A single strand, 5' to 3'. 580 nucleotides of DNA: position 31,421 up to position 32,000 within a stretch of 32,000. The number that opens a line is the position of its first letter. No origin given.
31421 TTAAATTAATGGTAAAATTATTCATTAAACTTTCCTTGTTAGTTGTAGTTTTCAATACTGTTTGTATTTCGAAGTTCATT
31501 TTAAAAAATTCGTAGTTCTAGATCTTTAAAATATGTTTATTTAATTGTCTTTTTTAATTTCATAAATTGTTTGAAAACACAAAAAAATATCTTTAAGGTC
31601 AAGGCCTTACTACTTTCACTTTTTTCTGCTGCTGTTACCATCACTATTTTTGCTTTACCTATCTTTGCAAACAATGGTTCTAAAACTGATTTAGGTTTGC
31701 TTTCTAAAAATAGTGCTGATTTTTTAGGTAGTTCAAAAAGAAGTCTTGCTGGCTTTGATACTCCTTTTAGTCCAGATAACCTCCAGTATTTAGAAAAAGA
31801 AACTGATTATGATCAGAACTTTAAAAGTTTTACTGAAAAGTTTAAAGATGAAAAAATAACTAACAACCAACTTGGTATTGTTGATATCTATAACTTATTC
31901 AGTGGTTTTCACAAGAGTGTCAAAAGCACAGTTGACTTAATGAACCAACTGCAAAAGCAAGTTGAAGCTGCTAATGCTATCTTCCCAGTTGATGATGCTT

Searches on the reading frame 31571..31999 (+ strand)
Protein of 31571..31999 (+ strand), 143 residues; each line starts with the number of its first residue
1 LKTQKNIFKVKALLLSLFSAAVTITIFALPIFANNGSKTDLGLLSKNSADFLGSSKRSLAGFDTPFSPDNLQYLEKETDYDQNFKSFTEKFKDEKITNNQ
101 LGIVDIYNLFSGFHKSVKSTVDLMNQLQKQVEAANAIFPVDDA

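Call 60: search_protein_families(library=pfam, max_evalue=0.001, proteins=[window:31571-31999:+])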
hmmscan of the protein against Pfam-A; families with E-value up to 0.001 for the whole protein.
seq(143 aa): 1 family
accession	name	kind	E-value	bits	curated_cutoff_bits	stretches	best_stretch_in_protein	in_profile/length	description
PF03086.20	DUF240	-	8.9e-23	81.3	25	1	70-141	2-70/237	Domain of unknown function (DUF240)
